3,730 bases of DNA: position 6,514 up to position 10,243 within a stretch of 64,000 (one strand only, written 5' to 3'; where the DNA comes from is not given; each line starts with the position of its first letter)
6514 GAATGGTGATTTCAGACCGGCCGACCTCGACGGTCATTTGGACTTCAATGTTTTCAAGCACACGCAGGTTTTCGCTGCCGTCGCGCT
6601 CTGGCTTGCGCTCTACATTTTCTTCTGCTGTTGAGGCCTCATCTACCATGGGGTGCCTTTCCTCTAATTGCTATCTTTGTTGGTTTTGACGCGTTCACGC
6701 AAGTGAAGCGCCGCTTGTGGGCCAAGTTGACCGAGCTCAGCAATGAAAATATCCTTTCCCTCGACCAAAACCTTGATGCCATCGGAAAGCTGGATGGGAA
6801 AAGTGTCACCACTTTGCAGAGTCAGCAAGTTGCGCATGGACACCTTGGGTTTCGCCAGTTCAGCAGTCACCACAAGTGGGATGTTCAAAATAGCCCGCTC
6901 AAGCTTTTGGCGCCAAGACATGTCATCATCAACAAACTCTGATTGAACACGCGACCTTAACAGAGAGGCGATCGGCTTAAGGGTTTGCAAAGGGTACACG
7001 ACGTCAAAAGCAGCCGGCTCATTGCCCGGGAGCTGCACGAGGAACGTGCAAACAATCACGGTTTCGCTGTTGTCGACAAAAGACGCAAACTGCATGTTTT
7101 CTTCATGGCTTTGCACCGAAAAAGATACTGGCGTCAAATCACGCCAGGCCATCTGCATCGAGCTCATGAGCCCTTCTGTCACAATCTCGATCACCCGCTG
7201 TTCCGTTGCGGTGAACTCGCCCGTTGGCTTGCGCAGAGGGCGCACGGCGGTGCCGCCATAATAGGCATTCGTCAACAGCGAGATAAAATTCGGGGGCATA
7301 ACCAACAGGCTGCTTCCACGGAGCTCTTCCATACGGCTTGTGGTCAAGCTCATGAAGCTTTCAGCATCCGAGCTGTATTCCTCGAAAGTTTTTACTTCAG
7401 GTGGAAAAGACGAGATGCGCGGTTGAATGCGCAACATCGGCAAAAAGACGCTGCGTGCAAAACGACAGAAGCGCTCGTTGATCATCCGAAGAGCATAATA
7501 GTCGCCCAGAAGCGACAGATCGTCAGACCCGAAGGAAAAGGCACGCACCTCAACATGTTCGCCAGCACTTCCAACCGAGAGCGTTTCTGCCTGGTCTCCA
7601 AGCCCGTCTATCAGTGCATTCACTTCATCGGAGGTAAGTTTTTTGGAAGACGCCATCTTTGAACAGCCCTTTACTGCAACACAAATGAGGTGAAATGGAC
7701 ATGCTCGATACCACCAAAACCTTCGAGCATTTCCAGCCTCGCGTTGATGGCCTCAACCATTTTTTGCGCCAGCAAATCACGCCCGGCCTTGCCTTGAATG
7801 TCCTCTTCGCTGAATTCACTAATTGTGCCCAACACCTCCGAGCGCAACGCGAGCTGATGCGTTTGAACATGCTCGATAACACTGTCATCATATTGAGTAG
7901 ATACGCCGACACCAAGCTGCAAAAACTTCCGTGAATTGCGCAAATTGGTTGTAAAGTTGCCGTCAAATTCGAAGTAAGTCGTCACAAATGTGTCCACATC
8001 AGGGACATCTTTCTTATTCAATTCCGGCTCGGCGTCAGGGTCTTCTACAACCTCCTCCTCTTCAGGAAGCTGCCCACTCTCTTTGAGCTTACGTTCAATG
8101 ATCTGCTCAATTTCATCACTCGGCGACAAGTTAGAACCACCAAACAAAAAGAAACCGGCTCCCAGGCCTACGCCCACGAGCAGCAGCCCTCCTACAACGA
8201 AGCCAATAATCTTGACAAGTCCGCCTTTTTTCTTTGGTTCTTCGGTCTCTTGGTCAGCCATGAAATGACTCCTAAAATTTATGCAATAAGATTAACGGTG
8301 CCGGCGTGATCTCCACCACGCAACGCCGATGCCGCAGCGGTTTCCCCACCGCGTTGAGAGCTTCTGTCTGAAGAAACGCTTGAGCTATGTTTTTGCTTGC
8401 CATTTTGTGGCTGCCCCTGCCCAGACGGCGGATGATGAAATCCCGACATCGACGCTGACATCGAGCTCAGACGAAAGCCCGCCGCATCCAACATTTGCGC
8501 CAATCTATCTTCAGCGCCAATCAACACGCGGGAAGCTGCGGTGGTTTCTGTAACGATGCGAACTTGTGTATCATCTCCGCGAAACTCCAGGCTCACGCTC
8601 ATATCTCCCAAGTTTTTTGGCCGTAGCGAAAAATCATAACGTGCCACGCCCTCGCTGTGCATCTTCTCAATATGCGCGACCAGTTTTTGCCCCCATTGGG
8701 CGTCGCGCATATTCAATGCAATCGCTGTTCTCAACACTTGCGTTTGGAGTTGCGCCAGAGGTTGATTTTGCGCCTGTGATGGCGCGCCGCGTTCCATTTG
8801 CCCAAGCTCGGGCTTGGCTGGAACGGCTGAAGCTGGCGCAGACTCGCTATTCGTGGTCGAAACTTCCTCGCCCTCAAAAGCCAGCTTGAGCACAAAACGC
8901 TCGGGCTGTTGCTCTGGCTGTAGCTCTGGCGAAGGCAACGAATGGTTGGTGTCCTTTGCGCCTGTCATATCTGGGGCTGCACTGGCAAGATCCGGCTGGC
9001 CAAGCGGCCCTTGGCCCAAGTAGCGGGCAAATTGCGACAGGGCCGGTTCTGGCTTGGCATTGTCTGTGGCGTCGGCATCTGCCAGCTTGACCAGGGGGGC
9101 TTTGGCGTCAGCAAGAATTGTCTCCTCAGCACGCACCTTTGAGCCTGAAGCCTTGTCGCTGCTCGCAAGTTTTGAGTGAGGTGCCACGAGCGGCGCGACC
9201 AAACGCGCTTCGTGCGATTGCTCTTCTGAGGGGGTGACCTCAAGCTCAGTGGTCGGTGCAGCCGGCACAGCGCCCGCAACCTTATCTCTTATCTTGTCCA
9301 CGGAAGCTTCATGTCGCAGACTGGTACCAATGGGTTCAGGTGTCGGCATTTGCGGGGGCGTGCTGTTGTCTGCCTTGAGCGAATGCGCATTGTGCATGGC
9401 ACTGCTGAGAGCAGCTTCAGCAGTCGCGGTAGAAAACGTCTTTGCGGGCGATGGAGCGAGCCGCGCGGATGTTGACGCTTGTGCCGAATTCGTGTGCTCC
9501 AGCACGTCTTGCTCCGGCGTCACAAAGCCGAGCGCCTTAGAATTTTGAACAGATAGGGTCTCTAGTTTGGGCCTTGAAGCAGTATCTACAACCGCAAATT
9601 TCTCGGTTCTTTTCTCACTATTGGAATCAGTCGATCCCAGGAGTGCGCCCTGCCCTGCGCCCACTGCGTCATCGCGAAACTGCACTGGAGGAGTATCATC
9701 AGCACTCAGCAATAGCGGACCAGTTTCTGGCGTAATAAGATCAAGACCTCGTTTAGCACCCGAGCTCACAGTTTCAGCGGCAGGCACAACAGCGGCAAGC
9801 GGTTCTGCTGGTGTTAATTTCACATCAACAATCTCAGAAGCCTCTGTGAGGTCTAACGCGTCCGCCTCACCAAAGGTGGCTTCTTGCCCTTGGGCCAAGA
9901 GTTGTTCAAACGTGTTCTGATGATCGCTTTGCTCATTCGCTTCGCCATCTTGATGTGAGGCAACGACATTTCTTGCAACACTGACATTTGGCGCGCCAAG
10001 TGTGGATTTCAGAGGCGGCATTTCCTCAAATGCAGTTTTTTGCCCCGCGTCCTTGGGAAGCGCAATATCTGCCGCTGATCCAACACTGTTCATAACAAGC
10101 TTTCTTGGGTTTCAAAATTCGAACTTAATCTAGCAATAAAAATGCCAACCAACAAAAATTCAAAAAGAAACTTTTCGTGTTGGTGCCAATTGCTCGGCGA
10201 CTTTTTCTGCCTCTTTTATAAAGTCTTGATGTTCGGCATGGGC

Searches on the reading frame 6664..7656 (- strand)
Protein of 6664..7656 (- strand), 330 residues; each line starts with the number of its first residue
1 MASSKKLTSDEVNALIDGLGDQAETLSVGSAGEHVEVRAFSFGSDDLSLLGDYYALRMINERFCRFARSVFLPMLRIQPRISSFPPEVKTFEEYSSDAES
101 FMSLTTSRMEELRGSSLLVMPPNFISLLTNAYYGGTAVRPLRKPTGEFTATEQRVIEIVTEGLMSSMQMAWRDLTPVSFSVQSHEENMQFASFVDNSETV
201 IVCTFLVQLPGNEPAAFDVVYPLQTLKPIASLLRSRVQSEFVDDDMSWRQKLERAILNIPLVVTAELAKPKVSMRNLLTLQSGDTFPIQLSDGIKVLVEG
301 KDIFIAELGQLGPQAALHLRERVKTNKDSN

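Call 17: search_protein_families(library=pfam, proteins=[window:6664-7656:-], max_evalue=0.001)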
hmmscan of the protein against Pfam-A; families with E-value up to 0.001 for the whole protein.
window:6664-7656:- (330 aa): 2 families
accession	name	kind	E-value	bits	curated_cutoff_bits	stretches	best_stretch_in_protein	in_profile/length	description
PF02154.20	FliM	-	1.4e-25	90.7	27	1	55-233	16-192/192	Flagellar motor switch protein FliM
PF01052.25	FliMN_C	-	8.6e-13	48.5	23.8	1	255-323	2-72/73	Type III flagellar switch regulator (C-ring) FliN C-term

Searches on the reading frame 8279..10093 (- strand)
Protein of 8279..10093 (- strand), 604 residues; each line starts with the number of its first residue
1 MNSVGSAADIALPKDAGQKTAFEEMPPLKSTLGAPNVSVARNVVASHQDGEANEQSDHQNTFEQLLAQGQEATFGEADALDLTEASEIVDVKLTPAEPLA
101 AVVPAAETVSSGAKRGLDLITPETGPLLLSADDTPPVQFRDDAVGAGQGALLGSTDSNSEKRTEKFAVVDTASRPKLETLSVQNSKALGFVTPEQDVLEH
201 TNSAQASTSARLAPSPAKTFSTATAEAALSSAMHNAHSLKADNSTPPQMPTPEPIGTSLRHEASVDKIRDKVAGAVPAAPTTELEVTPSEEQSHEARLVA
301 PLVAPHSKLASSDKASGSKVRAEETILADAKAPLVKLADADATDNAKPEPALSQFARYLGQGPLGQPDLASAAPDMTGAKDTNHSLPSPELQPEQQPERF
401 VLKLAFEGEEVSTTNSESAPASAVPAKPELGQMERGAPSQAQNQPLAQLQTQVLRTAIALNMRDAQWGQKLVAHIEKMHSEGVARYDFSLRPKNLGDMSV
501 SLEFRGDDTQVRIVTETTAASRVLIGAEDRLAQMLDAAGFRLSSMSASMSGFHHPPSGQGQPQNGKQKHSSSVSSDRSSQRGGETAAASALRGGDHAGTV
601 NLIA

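Call 17: search_protein_families(library=pfam, proteins=[window:8279-10093:-], max_evalue=0.001)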
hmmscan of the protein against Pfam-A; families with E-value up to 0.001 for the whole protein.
window:8279-10093:- (604 aa): 1 family
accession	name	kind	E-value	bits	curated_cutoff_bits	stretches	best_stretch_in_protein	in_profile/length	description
PF02120.21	Flg_hook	-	3.8e-14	52.7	29.8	1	475-551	4-80/85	Flagellar hook-length control protein FliK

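Call 41: search_protein_families(library=ncbifam, proteins=[window:8279-10093:-], max_evalue=0.00001)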
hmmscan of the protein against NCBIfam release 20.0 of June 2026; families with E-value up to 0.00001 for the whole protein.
window:8279-10093:- (604 aa): 0 families
